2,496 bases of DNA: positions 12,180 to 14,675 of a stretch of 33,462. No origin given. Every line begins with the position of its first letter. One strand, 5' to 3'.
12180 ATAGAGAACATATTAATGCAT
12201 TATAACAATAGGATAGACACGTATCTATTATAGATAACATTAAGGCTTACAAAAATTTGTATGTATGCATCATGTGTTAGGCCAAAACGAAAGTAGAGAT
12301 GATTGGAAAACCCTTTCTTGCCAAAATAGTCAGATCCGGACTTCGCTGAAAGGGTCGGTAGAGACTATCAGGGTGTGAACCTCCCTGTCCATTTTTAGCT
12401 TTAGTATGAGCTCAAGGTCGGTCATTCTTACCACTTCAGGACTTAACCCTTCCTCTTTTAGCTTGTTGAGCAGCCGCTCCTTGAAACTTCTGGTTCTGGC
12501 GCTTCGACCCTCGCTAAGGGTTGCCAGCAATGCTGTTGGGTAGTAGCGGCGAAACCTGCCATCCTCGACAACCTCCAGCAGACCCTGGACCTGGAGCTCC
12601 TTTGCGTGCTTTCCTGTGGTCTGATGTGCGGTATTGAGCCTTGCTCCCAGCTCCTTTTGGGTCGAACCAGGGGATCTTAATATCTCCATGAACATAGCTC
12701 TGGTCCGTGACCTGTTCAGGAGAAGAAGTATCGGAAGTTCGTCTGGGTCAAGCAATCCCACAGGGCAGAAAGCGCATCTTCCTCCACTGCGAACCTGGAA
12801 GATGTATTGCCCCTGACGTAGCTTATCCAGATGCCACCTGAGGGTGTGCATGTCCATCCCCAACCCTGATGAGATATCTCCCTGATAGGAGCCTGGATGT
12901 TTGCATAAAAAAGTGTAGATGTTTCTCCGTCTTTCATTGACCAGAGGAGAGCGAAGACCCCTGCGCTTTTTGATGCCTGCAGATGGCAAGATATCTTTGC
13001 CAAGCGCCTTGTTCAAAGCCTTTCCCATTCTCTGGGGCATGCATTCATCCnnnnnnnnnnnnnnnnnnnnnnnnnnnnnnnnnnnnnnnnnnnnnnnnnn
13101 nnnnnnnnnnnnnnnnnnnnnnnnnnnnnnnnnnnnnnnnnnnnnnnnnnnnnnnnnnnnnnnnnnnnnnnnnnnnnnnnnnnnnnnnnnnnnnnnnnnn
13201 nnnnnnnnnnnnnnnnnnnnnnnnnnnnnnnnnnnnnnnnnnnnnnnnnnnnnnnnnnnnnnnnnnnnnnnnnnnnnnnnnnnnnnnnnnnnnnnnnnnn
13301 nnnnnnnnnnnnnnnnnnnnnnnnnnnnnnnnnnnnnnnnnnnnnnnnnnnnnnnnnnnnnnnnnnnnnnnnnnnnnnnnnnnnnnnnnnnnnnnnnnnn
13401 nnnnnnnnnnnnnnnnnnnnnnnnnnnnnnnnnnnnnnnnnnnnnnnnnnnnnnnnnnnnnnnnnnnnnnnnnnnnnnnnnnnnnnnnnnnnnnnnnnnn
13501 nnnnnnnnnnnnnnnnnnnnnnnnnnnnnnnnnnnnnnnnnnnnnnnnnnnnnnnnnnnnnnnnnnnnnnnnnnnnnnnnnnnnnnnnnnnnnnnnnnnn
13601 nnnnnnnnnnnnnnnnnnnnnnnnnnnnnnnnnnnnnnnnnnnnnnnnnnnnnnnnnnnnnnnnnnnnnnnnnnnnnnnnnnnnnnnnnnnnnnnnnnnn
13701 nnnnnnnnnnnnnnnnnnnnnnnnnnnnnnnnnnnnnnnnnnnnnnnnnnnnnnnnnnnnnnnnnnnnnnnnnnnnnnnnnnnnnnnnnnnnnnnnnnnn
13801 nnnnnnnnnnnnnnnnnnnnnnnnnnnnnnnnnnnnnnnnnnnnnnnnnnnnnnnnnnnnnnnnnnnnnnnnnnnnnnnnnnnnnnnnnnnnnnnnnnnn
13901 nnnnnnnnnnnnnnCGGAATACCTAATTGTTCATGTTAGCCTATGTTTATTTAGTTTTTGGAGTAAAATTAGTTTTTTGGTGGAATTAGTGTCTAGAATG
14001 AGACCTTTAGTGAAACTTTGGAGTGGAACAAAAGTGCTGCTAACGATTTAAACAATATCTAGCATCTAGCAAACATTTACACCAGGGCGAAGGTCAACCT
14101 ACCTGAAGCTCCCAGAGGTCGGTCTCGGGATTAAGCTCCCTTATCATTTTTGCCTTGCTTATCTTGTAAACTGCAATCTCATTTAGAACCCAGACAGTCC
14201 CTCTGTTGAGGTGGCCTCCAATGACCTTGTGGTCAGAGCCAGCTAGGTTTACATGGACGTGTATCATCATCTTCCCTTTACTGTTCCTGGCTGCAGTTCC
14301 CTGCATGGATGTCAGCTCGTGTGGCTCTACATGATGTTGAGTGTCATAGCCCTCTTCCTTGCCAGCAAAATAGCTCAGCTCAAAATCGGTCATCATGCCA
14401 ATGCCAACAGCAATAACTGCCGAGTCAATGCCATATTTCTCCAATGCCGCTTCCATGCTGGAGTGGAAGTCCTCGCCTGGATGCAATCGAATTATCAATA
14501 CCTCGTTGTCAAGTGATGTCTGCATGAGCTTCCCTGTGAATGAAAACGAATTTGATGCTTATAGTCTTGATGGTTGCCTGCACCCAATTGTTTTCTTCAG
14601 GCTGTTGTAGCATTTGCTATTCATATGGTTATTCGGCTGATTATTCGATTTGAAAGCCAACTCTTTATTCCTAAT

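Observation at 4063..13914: Co-directional module: KaiC-like ATPase, double-wHTH regulator, then a 2,698-aa bitopic zinc-ribbon/adhesin protein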

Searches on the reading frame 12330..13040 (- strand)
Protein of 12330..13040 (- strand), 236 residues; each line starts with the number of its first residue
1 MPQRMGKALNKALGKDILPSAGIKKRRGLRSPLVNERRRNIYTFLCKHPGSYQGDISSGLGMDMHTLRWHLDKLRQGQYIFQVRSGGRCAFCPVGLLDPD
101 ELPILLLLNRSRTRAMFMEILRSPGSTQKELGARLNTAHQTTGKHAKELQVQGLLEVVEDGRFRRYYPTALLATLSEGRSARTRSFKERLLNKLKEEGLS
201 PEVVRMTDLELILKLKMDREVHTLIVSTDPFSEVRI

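Call 7: search_protein_families(library=pfam, proteins=[window:12330-13040:-], max_evalue=0.01)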
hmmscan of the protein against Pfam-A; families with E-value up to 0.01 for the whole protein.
window:12330-13040:- (236 aa): 7 families
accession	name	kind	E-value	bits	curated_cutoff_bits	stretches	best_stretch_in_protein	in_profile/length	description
PF12802.13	MarR_2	-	1.6e-10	41.4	27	1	118-162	12-57/61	MarR family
PF12840.13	HTH_20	-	1.7e-07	31.5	27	1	36-76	4-44/51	Helix-turn-helix domain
PF13412.12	HTH_24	-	1.3e-06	28.3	21.9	0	35-80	2-47/48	Winged helix-turn-helix DNA-binding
PF13545.12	HTH_Crp_2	-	0.00015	22.1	27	0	126-160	23-56/70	Crp-like helix-turn-helix domain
PF24033.1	DUF7342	-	0.0008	19.9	31.6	1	112-196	6-88/150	Family of unknown function (DUF7342)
PF24266.1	HTH_HVO_0163_N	-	0.005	17.3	31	0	118-169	9-60/70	HVO_0163, N-terminal HTH domain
PF25213.1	HVO_A0261_N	-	0.0062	16.8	35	0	108-164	7-62/86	HVO_A0261 N-terminal domain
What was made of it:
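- On ArsR/MarR-type winged-helix DNA-binding proteins: HTH_20 scores 31.5 (cut-off 27), HTH_24 scores 28.3 (cut-off 21.9) and MarR_2 scores 41.4 (cut-off 27) (call 7).
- Checked: Pfam finds HTH_20/HTH_24 at residues 35-80 and MarR_2 at residues 118-162 (call 7).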

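Call 8: search_protein_families(library=ncbifam, proteins=[window:12330-13040:-], max_evalue=0.01)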
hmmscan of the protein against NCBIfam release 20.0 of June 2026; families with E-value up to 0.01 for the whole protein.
window:12330-13040:- (236 aa): 3 families
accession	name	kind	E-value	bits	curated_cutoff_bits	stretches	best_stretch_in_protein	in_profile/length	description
NF033788.1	HTH_metalloreg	subfamily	7.2e-09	35.3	55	2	112-166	11-66/77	metalloregulator ArsR/SmtB family transcription factor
NF033789.1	repress_SdpR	subfamily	0.00015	21.6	100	0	33-86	5-57/79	autorepressor SdpR family transcription factor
TIGR01884.1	cas_HTH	subfamily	0.0042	16.5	60.2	0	110-171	140-201/202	CRISPR-associated CARF protein Csa3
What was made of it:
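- On ArsR/SmtB metalloregulators: NF033788 scores 35.3 bits against a cut-off of 55 (call 8).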

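Call 11: find_homologous_proteins(query=window:12330-13040:-)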
Query window:12330-13040:- (236 aa): 1 proteins with E <= 0.001 among 890 candidates.
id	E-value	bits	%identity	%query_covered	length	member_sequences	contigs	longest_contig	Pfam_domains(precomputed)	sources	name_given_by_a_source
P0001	7.6e-152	521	100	100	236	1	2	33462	PF12840.14,PF13412.13,PF12802.14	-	-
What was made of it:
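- Tried and rejected: (1) The word-indexed protein search with the window's wHTH protein found only itself (call 11).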

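Call 28: find_homologous_proteins(query=A2, max_evalue=0.001)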
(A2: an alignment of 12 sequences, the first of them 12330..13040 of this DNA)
Query A2 (12 sequences) (236 aa, profile of the alignment): 14 proteins with E <= 0.001 among 8000 candidates.
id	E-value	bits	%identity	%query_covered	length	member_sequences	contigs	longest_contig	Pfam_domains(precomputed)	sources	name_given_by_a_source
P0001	2.5e-82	293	100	100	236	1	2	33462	PF12840.14,PF13412.13,PF12802.14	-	-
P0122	5.6e-61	224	22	90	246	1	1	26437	-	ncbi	-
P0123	5.6e-57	211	23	86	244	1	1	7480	PF13412.13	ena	-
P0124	8.6e-55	203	23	90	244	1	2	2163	PF13412.13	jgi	jgi:DNA-binding transcriptional ArsR family regulator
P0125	2.5e-53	199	21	78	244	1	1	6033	PF13412.13,PF09339.17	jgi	jgi:DNA-binding transcriptional ArsR family regulator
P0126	7.2e-52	194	22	93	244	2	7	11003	PF13412.13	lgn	-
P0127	1.4e-49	186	22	93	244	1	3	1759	PF12840.14,PF13412.13,PF25212.3,PF12802.14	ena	-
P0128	3.1e-49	185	25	90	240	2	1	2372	PF12840.14,PF13412.13,PF25212.3,PF01022.27,PF12802.14,PF13545.13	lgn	-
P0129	8.6e-48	180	25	90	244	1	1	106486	PF12840.14,PF13412.13,PF25212.3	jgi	jgi:DNA-binding transcriptional ArsR family regulator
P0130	3.6e-46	175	22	90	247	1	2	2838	PF12840.14,PF13412.13,PF12802.14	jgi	jgi:DNA-binding IclR family transcriptional regulator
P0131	5.6e-46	175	25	86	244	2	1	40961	PF12840.14,PF12802.14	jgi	-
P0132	2.7e-38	149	24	90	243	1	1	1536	PF12840.14,PF13412.13,PF01022.27,PF09339.17,PF25213.2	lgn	-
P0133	2.4e-37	146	24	90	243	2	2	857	PF12840.14,PF13412.13,PF01022.27,PF09339.17,PF12802.14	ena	-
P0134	2.0e-22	97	27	38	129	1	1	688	-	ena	-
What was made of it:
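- Tried and rejected: A 12-sequence profile returned only 14 proteins, mostly of one high-GC sub-clade (call 28).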

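Call 30: search_solved_structures(query=A2, max_evalue=0.1)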
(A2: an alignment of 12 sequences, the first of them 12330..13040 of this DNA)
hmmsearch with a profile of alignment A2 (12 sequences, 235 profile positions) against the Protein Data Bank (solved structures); distinct sequences matched with E-value up to 0.1: 81 (the best 60 are shown).
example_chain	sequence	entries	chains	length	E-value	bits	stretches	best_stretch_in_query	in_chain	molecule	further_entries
5duk_A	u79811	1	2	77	2.2e-09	39.9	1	105-172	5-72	putative DNA binding protein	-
6j05_A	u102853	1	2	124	8.4e-07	31.5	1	100-164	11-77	Transcriptional regulator ArsR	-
4k2e_A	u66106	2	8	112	3.6e-06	29.4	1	15-91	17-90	Transcriptional activator HlyU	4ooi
3bpv_A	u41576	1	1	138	1.4e-05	27.5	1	110-165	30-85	Transcriptional regulator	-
5znx_A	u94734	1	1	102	1.5e-05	27.4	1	8-91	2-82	Transcriptional activator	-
2p4w_A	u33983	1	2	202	1.6e-05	27.2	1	22-81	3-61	Transcriptional regulatory protein arsR family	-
3bpx_A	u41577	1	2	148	1.7e-05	27.2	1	110-165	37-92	Transcriptional regulator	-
3f72_A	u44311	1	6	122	2.2e-05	26.8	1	24-90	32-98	Cadmium efflux system accessory protein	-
1u2w_A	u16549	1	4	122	2.5e-05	26.7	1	24-90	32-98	Cadmium efflux system accessory protein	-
1lj9_A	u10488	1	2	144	2.5e-05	26.6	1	114-169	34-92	transcriptional regulator SlyA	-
6uvu_A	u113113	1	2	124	3.8e-05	26.1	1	100-160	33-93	ArsR family transcriptional regulator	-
3jth_A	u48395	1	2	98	4.8e-05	25.7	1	18-91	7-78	Transcription activator HlyU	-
4omy_A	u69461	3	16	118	6.5e-05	25.3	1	16-90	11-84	NolR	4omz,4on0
3cuo_A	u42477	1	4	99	7.6e-05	25.1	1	17-91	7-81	Uncharacterized HTH-type transcriptional regulator ygaV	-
4fht_A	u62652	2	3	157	0.00011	24.5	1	112-158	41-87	PcaV transcriptional regulator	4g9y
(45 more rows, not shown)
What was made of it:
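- Closest known: Tandem-wHTH archaeal regulators PF0095 / PH1932. Same: They have two winged-helix domains in one ~200-230-aa chain, and there is sequence-level similarity (call 30).
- (7) Both wHTH domains match DNA-binding ArsR/MarR families above Pfam cut-offs (calls 7, 30).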

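Call 42: predict_structure(alignment_id=A3)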
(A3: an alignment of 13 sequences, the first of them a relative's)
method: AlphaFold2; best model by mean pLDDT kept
length: 236 residues; sequences in the alignment: 13
mean_pLDDT: 74.9   pTM: 0.62
mean pLDDT of the five models: 74.9, 72.0, 71.3, 68.3, 67.1
residues with pLDDT >= 90: 38; 70-90: 129; 50-70: 35; < 50: 34
segments of 3 or more residues with pLDDT < 50: 1-7, 9-28, 230-236
pLDDT, mean of each block of 10 residues (from residue 1): 46 38 43 82 84 90 94 90 81 77 78 85 88 90 89 88 86 67 73 79 75 67 58 34
secondary structure, 60 per line:
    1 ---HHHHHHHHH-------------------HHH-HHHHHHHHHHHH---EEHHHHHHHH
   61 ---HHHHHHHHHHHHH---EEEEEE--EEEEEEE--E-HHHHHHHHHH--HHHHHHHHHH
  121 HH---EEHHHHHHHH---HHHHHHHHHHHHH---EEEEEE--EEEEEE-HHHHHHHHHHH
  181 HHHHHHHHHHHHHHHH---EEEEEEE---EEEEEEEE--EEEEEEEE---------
elements in order: H4-12 H36-47 H53-60 H64-76 E80-85 E88-94 H99-108 H111-122 H128-135 H139-151 E155-160 E163-168 H170-196 E200-206 E210-217 E220-227
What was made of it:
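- On ArsR/MarR-type winged-helix DNA-binding proteins: The AlphaFold2 model shows two helix-helix-helix-wing units (call 42).
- Closest known: Tandem-wHTH archaeal regulators PF0095 / PH1932. Different: This family adds a conserved N-terminal helix and a C-terminal helix plus sheet (call 42).
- Checked: The AlphaFold2 model shows two wHTH domains (call 42).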

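Call 44: search_protein_representatives(protein=window:12330-13040:-)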
Query: 236 residues. Proteins with E-value up to 0.001 (for the whole library): 1725; up to 1e-10: 230; up to 1e-30: 27. The best 150 are listed.
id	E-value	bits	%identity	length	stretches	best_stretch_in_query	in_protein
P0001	2.4e-152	521.3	100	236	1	1-236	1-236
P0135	7.4e-48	179.6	40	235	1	5-234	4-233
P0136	1.3e-44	169.0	40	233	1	4-234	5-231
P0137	2.4e-39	151.8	35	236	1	2-233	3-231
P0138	2.9e-39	151.5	37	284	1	4-233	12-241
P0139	4.4e-39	150.9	40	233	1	2-235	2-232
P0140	6.3e-39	150.4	35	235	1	3-234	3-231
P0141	8.3e-39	150.0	32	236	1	3-233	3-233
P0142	8.4e-38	146.7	34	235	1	5-234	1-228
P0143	1.1e-37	146.4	33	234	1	3-233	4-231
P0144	5.2e-37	144.1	34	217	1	31-234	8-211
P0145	6.1e-37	143.9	32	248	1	3-234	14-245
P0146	1.3e-36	142.8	37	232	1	1-232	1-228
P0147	1.7e-36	142.5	37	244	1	4-232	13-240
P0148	5.3e-35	137.6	34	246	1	1-234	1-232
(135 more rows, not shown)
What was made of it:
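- Tried and rejected: The exhaustive phmmer scan was needed to see the family (call 44).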

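Call 45: fold_search(model_id=the predicted structure, library=pdb)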
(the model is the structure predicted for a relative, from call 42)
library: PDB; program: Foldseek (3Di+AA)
matches with E <= 10: 1659; with E <= 0.001: 19
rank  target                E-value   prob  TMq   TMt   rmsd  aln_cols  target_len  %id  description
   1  3w6j_E                5.3e-05  1.00  0.26  0.34  10.8       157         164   16  Crystal structure of ScpAB core complex (released 2013-04-24)
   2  8cli_A                5.9e-05  1.00  0.23  0.11  20.6       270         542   11  TFIIIC TauB-DNA monomer (released 2023-06-21)
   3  8cll_A                7.8e-05  1.00  0.23  0.18  18.4       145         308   16  Structural insights into human TFIIIC promoter recognition (released 2023-06-21)
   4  4i98_B                9.8e-05  1.00  0.25  0.32  10.3       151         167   14  Crystal structure of the complex between ScpA(residues 1-160)-ScpB(residues 1-183) (released 2013-01-30)
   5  8iue_P                1.2e-04  1.00  0.26  0.21  11.8       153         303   12  RNA polymerase III pre-initiation complex melting complex 1 (released 2023-05-24)
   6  2zme_A                2.1e-04  1.00  0.25  0.26  11.6       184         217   14  Integrated structural and functional model of the human ESCRT-II complex (released 2008-11-04)
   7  6j05_A                2.3e-04  1.00  0.30  0.66   4.5        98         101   22  Structures of two ArsR As(III)-responsive repressors: implications for the mechanism of derepression (released 2019-07-03)
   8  3lmm_B                2.7e-04  1.00  0.25  0.12  12.7       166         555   15  Crystal Structure of the DIP2311 protein from Corynebacterium diphtheriae, Northeast Structural Genomics Consortium Ta (released 2010-02-16)
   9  4fht_A                3.1e-04  1.00  0.27  0.44   8.9       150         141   21  Crystal Structure of the PcaV transcriptional regulator from Streptomyces coelicolor in complex with its natural ligan (released 2013-04-24)
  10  4fht_B                4.1e-04  1.00  0.27  0.44   8.9       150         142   21  Crystal Structure of the PcaV transcriptional regulator from Streptomyces coelicolor in complex with its natural ligan (released 2013-04-24)
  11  5yhz                  4.3e-04  1.00  0.23  0.36  22.6       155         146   15  Structure of Lactococcus lactis ZitR, E41A mutant (released 2017-12-06)
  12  9fso_F                5.1e-04  1.00  0.26  0.21  18.9       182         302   12  Human RNA Polymerase III Class III Open Pre-initiation Complex 1 (OC1) (released 2025-01-15)
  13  2oqg_C                5.4e-04  1.00  0.36  0.76   2.7        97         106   24  ArsR-like Transcriptional Regulator from Rhodococcus sp. RHA1 (released 2007-03-06)
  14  3w6j_F                6.8e-04  1.00  0.23  0.31  12.7       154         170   16  Crystal structure of ScpAB core complex (released 2013-04-24)
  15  4i98_C                7.2e-04  1.00  0.22  0.29  11.8       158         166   17  Crystal structure of the complex between ScpA(residues 1-160)-ScpB(residues 1-183) (released 2013-01-30)
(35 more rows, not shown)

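Call 83: search_protein_families(library=padloc, proteins=[window:12330-13040:-], max_evalue=0.01)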
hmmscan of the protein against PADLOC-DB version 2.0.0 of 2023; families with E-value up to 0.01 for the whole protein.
window:12330-13040:- (236 aa): 8 families
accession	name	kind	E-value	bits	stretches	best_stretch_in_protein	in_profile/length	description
PDLC01438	Csa3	-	4e-10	38.2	2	111-214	147-237/305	"CAS-I,CAS-II,CAS-III,CAS-IV,CAS-V,CAS-VI; associated_signaling"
PDLC01850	CARF3--CARF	-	5.9e-06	24.3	1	111-171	145-203/209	-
PDLC01434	CasR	-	3e-05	21.9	0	103-175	120-189/191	"CAS-I,CAS-II,CAS-III,CAS-IV,CAS-V,CAS-VI; associated_signaling"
PDLC01720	Csa3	-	9.8e-05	20.9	0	121-198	52-113/118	Csa3_1_CAS-I-II-III-IV-V-VI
PDLC03963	SoFic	-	0.00012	19.6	0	111-176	293-359/361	-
PDLC01866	CARF3--CARF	-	0.0003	18.8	0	120-165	148-193/207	-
PDLC01268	CasR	-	0.00055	18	0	103-170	116-178/179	"CAS-I,CAS-II,CAS-III,CAS-IV,CAS-V,CAS-VI; associated_signaling"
PDLC01857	CARF3--CARF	-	0.0057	14.3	0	126-178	144-195/201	-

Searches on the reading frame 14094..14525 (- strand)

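Call 9: search_protein_families(library=pfam, proteins=[window:14094-14525:-], max_evalue=0.001)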
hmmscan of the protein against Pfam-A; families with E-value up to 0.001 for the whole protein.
window:14094-14525:- (143 aa): 1 family
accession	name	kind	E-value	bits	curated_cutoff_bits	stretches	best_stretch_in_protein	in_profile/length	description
PF03479.20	PCC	-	7.8e-27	94.4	25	1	9-122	2-115/117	Plants and Prokaryotes Conserved (PCC) domain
